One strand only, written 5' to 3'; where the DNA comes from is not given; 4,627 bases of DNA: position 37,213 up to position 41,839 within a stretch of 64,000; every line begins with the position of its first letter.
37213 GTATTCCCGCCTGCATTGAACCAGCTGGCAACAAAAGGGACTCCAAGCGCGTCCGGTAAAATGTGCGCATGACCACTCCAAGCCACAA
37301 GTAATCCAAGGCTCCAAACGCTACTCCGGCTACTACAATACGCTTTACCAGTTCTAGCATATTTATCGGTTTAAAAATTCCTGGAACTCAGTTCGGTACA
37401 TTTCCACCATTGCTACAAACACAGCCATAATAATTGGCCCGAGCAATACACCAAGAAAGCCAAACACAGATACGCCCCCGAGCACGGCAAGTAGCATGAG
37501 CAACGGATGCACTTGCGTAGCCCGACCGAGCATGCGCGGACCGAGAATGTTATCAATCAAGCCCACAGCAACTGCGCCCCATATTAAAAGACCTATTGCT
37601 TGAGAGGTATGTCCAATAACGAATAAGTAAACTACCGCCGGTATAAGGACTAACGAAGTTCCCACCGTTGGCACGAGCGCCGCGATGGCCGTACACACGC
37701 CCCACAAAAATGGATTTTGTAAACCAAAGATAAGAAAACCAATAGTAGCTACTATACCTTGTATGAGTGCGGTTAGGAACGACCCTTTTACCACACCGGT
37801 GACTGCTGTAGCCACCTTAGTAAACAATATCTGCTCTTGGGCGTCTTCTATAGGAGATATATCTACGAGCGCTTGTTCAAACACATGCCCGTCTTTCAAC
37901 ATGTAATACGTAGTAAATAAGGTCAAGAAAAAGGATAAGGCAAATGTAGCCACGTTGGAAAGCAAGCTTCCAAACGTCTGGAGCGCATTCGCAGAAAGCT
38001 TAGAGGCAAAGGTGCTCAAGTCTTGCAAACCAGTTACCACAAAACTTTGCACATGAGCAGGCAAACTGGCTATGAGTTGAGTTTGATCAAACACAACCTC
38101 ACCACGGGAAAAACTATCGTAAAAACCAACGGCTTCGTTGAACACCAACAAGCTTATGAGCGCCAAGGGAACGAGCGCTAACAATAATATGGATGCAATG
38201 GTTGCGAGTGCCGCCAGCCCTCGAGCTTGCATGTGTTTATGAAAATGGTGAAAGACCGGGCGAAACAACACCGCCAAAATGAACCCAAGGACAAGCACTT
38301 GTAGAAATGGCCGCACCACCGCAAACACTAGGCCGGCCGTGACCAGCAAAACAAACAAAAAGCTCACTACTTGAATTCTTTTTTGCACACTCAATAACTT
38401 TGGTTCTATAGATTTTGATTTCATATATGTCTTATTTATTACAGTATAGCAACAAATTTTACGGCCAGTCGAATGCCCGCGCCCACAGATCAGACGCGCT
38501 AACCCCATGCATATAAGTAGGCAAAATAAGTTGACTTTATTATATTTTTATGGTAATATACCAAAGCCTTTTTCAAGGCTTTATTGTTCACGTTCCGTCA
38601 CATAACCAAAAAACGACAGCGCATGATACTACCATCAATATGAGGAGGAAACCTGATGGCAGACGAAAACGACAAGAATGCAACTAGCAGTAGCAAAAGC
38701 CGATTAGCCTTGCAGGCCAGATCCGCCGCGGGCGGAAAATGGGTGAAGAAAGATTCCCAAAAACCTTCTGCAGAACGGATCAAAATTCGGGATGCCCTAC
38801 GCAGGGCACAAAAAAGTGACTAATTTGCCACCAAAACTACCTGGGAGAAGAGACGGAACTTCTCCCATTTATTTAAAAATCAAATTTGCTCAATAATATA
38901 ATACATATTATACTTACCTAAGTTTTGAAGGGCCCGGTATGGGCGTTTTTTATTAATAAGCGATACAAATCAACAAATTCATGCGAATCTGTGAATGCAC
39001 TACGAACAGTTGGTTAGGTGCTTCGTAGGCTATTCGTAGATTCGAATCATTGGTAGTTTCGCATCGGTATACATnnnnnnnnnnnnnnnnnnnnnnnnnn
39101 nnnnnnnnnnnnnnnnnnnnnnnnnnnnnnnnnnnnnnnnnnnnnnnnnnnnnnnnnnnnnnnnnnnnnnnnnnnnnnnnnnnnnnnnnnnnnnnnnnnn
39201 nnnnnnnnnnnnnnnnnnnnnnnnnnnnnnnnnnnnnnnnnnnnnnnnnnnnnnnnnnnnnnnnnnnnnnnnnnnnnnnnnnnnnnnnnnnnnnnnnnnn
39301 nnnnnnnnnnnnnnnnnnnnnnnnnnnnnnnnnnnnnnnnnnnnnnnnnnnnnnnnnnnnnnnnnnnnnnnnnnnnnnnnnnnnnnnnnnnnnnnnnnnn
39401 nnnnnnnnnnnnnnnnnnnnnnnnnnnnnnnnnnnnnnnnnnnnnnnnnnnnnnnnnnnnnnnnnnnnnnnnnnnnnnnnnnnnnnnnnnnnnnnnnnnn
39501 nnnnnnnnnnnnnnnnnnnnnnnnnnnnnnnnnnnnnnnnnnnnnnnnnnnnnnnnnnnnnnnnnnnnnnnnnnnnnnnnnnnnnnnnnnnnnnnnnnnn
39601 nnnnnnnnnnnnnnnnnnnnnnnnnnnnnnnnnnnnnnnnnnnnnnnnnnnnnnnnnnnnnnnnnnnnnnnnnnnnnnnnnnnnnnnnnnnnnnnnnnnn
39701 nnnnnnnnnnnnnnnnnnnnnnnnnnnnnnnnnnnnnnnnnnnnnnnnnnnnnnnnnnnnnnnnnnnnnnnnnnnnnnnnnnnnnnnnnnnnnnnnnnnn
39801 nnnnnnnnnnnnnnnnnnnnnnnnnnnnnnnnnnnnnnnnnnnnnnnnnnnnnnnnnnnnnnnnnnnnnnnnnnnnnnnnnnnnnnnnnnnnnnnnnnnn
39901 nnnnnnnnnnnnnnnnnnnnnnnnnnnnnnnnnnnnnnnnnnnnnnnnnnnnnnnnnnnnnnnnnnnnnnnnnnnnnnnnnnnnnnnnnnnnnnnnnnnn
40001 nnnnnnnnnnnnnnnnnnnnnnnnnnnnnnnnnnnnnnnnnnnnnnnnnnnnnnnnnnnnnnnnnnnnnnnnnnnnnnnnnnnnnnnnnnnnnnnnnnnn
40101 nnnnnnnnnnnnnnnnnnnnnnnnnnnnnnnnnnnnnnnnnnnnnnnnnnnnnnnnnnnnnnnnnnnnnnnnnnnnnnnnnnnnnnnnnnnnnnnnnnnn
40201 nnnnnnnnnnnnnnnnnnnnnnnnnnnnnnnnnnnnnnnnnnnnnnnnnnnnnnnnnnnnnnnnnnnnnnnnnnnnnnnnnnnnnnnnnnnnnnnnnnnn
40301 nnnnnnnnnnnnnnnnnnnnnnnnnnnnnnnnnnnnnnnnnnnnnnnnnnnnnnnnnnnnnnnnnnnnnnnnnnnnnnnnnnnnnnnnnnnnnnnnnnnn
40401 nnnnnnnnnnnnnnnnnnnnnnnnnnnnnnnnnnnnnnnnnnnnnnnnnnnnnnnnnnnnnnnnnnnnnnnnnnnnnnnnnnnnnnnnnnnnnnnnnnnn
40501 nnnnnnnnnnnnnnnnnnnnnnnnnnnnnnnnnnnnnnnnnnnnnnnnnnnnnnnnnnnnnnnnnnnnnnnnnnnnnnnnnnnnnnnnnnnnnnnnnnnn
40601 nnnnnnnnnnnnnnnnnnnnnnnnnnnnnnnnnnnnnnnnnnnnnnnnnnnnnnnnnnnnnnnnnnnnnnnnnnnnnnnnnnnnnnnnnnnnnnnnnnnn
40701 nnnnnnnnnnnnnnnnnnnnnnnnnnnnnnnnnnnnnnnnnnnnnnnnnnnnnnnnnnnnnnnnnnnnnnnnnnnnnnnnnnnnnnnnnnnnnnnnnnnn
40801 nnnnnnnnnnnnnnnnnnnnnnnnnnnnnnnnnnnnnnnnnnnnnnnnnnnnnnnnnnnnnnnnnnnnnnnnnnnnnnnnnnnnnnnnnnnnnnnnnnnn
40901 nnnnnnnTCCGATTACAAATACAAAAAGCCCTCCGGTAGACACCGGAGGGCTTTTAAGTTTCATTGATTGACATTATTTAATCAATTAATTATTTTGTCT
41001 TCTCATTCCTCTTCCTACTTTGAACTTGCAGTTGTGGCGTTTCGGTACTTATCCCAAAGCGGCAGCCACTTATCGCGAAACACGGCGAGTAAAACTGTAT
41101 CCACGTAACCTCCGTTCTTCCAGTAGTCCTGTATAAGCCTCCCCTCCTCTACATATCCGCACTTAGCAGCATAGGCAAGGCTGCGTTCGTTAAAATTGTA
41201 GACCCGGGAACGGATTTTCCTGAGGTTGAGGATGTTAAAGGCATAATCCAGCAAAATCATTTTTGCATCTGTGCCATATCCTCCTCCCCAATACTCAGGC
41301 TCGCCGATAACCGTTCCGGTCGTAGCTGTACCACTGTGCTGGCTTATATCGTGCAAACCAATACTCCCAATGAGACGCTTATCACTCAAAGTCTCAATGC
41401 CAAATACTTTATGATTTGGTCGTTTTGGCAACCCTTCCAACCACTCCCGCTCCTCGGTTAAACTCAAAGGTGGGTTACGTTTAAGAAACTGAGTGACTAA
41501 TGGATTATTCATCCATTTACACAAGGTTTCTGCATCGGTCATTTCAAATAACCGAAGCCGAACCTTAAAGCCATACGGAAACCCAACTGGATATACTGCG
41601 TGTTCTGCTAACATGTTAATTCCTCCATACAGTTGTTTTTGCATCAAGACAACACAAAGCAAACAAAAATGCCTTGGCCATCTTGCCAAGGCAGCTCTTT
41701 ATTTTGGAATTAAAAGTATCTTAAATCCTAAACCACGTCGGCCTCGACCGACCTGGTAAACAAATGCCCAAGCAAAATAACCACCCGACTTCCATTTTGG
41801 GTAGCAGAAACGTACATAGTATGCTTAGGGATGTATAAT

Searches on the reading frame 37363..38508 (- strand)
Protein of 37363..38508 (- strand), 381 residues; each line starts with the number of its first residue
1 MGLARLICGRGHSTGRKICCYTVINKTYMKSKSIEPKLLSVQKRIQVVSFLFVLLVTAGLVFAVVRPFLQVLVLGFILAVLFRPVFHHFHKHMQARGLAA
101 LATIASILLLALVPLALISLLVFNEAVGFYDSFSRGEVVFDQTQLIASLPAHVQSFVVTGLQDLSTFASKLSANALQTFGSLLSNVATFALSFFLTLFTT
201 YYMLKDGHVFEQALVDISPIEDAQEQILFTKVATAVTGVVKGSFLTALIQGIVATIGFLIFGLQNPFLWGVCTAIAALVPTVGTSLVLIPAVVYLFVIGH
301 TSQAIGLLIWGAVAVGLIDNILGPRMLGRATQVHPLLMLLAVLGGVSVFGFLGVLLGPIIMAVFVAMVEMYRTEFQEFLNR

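Call 90: search_protein_families(library=pfam, proteins=[window:37363-38508:-], max_evalue=0.001)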
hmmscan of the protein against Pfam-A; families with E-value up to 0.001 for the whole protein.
window:37363-38508:- (381 aa): 1 family
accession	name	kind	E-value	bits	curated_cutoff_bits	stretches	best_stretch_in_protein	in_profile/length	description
PF01594.21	AI-2E_transport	-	9.6e-53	179.9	34.3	1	50-371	4-326/327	AI-2E family transporter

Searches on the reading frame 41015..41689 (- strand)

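Call 90: search_protein_families(library=pfam, proteins=[window:41015-41689:-], max_evalue=0.001)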
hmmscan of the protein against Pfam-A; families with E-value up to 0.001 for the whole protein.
window:41015-41689:- (224 aa): 4 families
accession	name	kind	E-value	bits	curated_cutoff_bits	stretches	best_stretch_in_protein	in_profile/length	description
PF13302.13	Acetyltransf_3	-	4.5e-24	86.1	25.4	1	43-179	2-137/138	Acetyltransferase (GNAT) domain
PF00583.31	Acetyltransf_1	-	6.4e-09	36.6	20.7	1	76-179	20-116/116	Acetyltransferase (GNAT) family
PF13420.13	Acetyltransf_4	-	1.4e-07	32.1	24.3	1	45-199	1-154/155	Acetyltransferase (GNAT) domain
PF13523.12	Acetyltransf_8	-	3.5e-07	30.4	27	1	50-183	3-141/145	Acetyltransferase (GNAT) domain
